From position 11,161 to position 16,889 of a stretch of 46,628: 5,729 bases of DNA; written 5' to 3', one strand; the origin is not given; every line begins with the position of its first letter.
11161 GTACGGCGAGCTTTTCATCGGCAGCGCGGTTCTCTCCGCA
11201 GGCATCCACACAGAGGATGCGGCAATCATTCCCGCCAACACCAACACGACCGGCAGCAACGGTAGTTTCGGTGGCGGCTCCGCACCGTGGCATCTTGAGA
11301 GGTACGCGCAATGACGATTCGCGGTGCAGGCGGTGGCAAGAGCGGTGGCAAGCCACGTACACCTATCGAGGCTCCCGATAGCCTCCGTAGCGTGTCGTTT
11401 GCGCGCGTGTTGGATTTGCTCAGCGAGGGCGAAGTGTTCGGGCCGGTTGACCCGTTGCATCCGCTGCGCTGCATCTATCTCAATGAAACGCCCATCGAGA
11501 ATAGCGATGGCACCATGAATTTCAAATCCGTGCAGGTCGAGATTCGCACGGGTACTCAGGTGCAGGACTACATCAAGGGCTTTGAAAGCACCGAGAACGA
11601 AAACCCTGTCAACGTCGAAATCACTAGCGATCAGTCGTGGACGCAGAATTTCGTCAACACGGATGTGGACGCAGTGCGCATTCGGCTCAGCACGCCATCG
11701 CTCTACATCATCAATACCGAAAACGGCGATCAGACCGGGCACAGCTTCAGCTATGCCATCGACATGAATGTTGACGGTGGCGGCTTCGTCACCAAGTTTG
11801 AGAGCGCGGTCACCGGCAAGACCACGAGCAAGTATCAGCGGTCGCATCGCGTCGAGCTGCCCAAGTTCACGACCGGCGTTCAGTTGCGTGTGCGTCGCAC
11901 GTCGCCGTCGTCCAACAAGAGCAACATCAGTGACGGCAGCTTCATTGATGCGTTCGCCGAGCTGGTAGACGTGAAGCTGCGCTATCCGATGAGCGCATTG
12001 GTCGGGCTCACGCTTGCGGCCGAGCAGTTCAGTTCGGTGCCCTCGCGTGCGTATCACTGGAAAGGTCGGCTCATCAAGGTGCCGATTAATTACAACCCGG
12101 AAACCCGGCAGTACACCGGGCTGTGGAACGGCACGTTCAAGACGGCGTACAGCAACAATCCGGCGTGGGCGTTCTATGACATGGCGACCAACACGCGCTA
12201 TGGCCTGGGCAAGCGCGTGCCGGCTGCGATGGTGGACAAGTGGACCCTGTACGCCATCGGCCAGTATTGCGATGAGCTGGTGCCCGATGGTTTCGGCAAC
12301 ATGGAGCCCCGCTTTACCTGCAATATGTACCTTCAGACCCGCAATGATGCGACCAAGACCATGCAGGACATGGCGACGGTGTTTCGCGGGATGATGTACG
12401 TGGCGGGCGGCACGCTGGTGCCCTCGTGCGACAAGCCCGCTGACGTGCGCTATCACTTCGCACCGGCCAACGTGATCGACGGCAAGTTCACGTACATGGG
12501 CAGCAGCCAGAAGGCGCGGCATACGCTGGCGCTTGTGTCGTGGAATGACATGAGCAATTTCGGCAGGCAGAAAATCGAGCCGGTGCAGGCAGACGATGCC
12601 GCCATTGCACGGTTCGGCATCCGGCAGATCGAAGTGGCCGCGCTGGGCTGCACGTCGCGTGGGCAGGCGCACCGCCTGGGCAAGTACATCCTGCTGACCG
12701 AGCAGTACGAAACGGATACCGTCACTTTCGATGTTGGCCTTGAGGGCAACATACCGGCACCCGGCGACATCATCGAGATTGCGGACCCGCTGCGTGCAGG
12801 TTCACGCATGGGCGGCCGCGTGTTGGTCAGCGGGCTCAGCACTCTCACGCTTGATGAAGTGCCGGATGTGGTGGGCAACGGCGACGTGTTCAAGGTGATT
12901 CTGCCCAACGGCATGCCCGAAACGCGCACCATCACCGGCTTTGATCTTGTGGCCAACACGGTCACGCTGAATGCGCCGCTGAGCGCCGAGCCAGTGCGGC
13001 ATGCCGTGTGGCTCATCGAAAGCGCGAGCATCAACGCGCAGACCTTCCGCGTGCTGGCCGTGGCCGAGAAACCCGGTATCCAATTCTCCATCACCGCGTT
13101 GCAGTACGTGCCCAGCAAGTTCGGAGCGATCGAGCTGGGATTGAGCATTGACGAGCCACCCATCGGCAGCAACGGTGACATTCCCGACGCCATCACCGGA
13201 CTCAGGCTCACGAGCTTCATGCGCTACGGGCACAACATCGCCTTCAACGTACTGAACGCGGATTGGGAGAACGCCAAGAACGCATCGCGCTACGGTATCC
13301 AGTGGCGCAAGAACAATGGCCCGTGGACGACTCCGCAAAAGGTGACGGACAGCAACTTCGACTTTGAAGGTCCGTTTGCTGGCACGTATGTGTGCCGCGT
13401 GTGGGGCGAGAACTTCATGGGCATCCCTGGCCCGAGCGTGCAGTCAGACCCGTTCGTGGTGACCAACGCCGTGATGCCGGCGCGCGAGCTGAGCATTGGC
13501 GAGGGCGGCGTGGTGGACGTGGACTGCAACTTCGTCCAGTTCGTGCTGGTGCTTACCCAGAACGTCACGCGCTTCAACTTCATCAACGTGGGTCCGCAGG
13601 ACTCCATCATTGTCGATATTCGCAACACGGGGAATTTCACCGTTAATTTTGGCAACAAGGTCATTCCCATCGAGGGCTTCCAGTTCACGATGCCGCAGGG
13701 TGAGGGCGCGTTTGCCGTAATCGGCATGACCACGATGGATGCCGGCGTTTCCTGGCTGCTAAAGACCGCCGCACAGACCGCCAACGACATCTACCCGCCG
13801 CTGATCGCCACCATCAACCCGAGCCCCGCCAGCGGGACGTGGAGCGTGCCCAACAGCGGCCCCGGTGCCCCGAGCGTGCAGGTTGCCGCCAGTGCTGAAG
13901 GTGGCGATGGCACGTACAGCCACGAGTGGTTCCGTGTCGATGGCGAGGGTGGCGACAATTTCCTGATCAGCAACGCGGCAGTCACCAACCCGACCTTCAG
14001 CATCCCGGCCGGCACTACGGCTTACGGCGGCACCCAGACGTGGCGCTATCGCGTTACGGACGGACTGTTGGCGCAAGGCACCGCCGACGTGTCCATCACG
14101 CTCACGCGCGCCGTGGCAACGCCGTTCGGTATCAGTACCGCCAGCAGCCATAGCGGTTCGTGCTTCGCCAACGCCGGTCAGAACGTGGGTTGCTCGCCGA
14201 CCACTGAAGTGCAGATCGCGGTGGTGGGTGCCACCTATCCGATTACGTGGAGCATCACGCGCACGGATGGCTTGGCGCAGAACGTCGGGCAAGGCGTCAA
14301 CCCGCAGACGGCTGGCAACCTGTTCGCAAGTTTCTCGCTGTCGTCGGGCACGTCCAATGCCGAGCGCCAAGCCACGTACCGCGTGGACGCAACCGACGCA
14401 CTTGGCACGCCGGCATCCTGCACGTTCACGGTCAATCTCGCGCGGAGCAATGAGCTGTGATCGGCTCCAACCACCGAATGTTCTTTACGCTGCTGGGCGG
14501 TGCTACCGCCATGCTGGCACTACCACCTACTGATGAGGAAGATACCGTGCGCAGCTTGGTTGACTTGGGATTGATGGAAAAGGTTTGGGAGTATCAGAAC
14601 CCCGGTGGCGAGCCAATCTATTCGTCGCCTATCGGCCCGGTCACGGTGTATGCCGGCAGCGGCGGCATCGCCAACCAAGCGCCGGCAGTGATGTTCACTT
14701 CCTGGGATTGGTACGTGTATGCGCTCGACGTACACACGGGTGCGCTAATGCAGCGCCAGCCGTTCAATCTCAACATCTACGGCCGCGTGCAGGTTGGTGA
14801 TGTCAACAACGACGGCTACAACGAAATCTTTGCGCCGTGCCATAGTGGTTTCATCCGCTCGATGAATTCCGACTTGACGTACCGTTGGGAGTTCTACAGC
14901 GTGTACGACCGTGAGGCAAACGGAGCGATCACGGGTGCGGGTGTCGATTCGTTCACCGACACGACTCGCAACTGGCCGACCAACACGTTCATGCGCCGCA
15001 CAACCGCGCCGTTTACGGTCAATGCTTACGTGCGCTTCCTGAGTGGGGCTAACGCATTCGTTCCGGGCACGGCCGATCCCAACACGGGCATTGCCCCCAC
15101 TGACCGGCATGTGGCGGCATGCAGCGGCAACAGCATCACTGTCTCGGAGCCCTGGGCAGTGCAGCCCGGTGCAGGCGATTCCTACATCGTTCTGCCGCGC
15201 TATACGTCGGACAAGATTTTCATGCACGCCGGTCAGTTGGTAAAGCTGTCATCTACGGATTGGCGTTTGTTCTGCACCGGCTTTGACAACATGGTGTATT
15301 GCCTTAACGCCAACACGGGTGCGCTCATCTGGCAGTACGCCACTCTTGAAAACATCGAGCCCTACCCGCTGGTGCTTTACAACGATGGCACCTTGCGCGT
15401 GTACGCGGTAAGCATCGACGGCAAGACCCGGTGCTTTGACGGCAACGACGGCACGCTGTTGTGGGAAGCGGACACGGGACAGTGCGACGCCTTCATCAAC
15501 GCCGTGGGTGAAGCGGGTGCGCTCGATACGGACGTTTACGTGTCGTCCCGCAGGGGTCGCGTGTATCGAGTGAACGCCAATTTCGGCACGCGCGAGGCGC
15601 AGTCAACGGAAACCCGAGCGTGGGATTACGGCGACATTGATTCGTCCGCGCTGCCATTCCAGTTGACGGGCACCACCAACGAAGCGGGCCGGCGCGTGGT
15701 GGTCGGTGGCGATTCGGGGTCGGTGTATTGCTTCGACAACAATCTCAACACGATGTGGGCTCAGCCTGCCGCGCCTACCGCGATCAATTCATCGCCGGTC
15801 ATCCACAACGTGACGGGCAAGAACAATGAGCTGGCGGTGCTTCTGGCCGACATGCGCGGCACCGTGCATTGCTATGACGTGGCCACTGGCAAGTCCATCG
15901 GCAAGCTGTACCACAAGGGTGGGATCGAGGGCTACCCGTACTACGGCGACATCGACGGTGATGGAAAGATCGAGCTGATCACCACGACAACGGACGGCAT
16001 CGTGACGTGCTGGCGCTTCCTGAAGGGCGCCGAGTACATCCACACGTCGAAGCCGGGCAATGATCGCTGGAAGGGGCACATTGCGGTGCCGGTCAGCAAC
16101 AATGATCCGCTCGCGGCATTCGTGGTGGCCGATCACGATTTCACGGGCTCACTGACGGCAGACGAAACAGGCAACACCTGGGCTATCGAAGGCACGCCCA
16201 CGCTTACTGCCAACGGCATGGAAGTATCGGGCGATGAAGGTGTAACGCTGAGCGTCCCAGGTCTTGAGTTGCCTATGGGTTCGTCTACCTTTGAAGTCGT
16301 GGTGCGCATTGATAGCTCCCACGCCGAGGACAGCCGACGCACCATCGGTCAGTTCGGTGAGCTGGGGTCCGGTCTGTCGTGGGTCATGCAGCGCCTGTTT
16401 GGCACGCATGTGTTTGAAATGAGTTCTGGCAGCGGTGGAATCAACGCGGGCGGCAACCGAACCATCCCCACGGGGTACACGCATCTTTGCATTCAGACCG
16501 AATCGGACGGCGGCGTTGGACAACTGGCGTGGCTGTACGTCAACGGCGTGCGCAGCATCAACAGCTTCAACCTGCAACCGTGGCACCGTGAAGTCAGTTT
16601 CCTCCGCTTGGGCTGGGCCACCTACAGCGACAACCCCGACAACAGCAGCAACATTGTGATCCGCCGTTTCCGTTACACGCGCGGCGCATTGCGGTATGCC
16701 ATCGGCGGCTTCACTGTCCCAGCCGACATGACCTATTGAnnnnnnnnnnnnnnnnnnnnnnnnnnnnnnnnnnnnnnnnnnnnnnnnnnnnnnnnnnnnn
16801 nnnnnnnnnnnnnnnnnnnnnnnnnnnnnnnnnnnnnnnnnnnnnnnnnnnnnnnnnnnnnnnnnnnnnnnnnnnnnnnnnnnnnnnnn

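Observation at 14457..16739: Distal tail protein built from a BamB/PQQ-like beta-propeller, FG-GAP-like calcium motifs and a LamG-like lectin domain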

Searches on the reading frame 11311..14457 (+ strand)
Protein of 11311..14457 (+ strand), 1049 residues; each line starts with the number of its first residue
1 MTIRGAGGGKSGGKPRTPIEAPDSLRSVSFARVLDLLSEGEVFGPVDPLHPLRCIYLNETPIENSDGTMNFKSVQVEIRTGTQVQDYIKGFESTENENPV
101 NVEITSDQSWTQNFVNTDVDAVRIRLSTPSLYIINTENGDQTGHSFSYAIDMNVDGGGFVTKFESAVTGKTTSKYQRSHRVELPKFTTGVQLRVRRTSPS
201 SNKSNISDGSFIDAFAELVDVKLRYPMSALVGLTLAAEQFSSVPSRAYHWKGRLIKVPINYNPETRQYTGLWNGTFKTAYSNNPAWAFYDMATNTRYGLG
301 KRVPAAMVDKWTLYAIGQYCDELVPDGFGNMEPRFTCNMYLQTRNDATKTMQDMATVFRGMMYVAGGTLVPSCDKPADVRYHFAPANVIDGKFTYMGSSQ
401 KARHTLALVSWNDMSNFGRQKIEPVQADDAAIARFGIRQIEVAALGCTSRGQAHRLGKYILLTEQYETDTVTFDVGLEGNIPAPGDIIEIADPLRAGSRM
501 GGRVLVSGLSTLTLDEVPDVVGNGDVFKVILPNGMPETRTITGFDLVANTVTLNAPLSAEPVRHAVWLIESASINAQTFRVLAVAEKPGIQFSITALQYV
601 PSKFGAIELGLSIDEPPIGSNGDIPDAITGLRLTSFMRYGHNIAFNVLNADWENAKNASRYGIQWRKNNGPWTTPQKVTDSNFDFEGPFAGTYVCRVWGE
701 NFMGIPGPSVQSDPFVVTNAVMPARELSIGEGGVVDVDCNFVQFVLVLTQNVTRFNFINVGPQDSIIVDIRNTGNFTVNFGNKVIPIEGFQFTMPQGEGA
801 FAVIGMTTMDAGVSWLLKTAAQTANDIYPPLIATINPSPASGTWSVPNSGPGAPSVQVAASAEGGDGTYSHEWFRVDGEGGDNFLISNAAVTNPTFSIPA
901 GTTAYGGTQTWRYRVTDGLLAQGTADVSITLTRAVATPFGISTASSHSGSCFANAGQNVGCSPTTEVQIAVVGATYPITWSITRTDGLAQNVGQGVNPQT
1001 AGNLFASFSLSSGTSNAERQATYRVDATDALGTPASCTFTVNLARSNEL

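Call 7: search_protein_families(library=phrogs, proteins=[window:11311-14457:+], max_evalue=0.01)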
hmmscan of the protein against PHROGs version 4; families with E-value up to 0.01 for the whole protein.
window:11311-14457:+ (1049 aa): 15 families
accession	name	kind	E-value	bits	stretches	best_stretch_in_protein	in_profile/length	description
phrog_31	-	tail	7.8e-273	909.8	1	3-716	259-961/1565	central tail fiber J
phrog_2589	-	tail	3.1e-263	877.8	1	2-709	5-701/3686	tail protein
phrog_1727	-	tail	2.4e-223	745.2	1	7-698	5-693/1174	tail protein and host specificity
phrog_2148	-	tail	1.1e-107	362.4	1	265-719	2-451/901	tail fiber protein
phrog_7997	-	tail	7.8e-106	355.9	1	307-704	1-401/589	tail protein and host specificity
phrog_10652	-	unknown function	7.4e-84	282.7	1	257-511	1-257/328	-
phrog_14774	-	unknown function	9.5e-53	179.5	1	135-339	7-210/212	-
phrog_15723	-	unknown function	2.5e-44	152.6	1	292-479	6-196/223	-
phrog_4346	-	unknown function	1.8e-28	100.4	1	9-178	2-166/600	-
phrog_10903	-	unknown function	5.3e-26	92.3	2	338-701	4-382/954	-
phrog_30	-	tail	1e-23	85.6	1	9-296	2-286/544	minor tail protein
phrog_469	-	tail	1.2e-13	51.1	1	62-523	353-800/903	tail protein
phrog_12398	-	unknown function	1.4e-13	51.9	1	563-721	7-161/218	-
phrog_5616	-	tail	6.7e-12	45.5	1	279-490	238-457/873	tail fiber protein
phrog_37728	-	unknown function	4.6e-06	25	1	277-413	193-329/1894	-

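Call 11: search_dna_similar(query=window:11311-14457:+, collection=phages, mode=protein, max_rows=25)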
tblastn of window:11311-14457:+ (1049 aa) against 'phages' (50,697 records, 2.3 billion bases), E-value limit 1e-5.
Records with a match: 1778; places in all: 1793; records where one place covers at least 80% of the query: 0.
Best place of each record, by identity: <60% 1778.
By first word of the organism name: Escherichia 600; Klebsiella 454; Pseudomonas 63; Ralstonia 59; Enterobacteria 48; Stx1a-converting 45; Stx2a-converting 44; Salmonella 41; Shigella 40; Burkholderia 39; and 54 more.
By host as written in the record: - 292; Escherichia coli 224; Klebsiella pneumoniae 182; Ralstonia solanacearum 45; Escherichia coli K-12 MG1655 45; Escherichia coli DSM 12242 43; Escherichia coli K-12 31; Burkholderia sp. 25; and 394 more.
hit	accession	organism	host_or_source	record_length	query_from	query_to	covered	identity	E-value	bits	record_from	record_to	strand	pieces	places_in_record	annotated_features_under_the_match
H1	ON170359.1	Ralstonia phage YO383_2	Ralstonia solanacearum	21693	17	705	66%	50.1%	0e+0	689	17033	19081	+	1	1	record has no annotation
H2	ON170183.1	Ralstonia phage YO105_4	Ralstonia solanacearum T391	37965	17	705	66%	49.9%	0e+0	690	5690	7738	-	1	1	record has no annotation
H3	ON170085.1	Ralstonia phage YO041_1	Ralstonia solanacearum R286, UW275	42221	17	705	66%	49.9%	0e+0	676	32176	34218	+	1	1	record has no annotation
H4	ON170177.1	Ralstonia phage YO103_6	Ralstonia solanacearum T379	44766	17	705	66%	49.8%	0e+0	684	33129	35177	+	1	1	record has no annotation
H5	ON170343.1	Ralstonia phage YO374_2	Ralstonia solanacearum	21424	17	705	66%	49.8%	0e+0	682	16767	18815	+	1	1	record has no annotation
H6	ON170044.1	Ralstonia phage YO015_5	Ralstonia solanacearum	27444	17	705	66%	49.7%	0e+0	684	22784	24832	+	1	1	record has no annotation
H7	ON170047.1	Ralstonia phage YO016_5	Ralstonia solanacearum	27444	17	705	66%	49.7%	0e+0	684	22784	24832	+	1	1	record has no annotation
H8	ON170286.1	Ralstonia phage YO168_1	Ralstonia solanacearum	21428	17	705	66%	49.5%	0e+0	681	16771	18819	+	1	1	record has no annotation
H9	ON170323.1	Ralstonia phage YO190_1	Ralstonia solanacearum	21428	17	705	66%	49.5%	0e+0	681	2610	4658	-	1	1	record has no annotation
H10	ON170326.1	Ralstonia phage YO192_1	Ralstonia solanacearum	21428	17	705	66%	49.5%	0e+0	681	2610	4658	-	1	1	record has no annotation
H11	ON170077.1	Ralstonia phage YO035_3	Ralstonia solanacearum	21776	17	705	66%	49.5%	0e+0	671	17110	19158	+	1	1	record has no annotation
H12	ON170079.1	Ralstonia phage YO036_3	Ralstonia solanacearum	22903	17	705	66%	49.5%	0e+0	671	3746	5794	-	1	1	record has no annotation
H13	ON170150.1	Ralstonia phage YO089_1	Ralstonia solanacearum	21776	17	705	66%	49.5%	0e+0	671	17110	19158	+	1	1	record has no annotation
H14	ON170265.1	Ralstonia phage YO159_2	Ralstonia solanacearum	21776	17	705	66%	49.5%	0e+0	671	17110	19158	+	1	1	record has no annotation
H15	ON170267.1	Ralstonia phage YO160_3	Ralstonia solanacearum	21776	17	705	66%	49.5%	0e+0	671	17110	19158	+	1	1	record has no annotation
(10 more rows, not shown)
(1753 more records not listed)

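Call 56: search_protein_families(library=pfam, proteins=[window:11311-14457:+], max_evalue=0.01)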
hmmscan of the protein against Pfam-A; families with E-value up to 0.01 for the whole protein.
window:11311-14457:+ (1049 aa): 3 families
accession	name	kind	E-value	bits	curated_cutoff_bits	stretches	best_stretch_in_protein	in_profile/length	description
PF24801.1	FNIII-A_GpJ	-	9e-37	126.5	27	1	94-220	1-125/126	Tip attachment protein J,FNIII-A domain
PF13550.12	Phage-tail_3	-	7.6e-17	62.1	23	1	345-502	4-160/164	Putative phage tail protein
PF22352.2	K319L-like_PKD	-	0.0097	16.3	27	0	856-930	14-83/84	K319L-like, PKD domain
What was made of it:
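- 11311..14460 (+): J-like central tail fibre / tip attachment gene, 1049 aa. phrog_31 7.8e-273 (call 7); FNIII-A_GpJ and Phage-tail_3 (call 56)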

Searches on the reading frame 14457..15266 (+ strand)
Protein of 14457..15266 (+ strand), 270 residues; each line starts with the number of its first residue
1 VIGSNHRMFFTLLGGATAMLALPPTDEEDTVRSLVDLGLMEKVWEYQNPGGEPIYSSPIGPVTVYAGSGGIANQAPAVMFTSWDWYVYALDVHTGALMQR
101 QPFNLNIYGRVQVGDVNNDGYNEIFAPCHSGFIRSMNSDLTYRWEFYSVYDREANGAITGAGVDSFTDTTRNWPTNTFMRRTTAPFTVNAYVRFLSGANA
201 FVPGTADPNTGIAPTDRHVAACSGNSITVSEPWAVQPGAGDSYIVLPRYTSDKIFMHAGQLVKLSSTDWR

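Call 17: search_protein_families(library=pfam, proteins=[window:14457-15266:+], max_evalue=10)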
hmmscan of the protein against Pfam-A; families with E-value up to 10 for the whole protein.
window:14457-15266:+ (270 aa): 4 families
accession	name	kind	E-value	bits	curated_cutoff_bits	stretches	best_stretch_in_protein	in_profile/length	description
PF13570.13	Beta-prop_ACSF4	-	0.017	15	133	1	43-146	168-251/329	Beta-alanine-activating enzyme, beta-propeller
PF25292.1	Beta-prop_CGLA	-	0.026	14.4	26.8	1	112-147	35-70/316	Lambda-carrageenase beta-propeller domain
PF01839.29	FG-GAP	-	0.028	14.7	22.1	1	111-125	5-19/37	FG-GAP repeat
PF13517.12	FG-GAP_3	-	0.17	13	26.9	1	101-125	35-60/61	FG-GAP-like repeat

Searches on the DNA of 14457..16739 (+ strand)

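Call 9: search_dna_similar(query=window:14457-16739:+, collection=phages, mode=near)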
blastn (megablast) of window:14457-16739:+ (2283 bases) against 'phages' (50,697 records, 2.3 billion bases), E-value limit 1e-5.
No match.

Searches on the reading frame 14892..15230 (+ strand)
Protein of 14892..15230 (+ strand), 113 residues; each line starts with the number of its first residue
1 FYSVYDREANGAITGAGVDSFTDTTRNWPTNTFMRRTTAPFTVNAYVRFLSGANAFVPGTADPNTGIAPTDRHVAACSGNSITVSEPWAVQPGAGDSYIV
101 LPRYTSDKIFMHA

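Call 81: search_solved_structures(query=A3, max_evalue=10, show_alignments=2)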
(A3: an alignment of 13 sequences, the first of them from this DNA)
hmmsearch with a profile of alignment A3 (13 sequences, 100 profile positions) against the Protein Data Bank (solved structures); distinct sequences matched with E-value up to 10: 4.
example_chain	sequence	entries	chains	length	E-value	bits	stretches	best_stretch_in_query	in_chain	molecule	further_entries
1qsa_A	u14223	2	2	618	0.4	14.4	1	11-59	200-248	PROTEIN (SOLUBLE LYTIC TRANSGLYCOSYLASE SLT70) | SOLUBLE LYTIC TRANSGLYCOSYLASE SLT70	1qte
1sly_A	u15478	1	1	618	0.4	14.4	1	11-59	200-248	70-KDA SOLUBLE LYTIC TRANSGLYCOSYLASE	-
5h5t_A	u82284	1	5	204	4.5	11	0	26-76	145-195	Flagellar hook-associated protein 2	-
9m6h_A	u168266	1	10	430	7.6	10.3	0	27-76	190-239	Flagellar hook-associated protein 2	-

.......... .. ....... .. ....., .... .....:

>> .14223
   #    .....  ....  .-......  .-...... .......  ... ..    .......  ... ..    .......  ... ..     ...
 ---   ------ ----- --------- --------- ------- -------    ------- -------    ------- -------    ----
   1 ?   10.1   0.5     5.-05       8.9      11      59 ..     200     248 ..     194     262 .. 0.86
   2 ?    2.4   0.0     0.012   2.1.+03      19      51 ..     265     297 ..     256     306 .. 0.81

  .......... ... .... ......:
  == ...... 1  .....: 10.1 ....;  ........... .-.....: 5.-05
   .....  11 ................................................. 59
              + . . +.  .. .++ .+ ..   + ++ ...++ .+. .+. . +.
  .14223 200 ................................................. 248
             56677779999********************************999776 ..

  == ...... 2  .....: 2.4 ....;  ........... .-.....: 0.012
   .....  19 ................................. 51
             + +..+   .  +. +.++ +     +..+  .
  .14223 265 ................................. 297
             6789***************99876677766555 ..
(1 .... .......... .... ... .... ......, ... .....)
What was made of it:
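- Tried and rejected: A profile of residues 146-258 against the PDB gave nothing significant (call 81).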
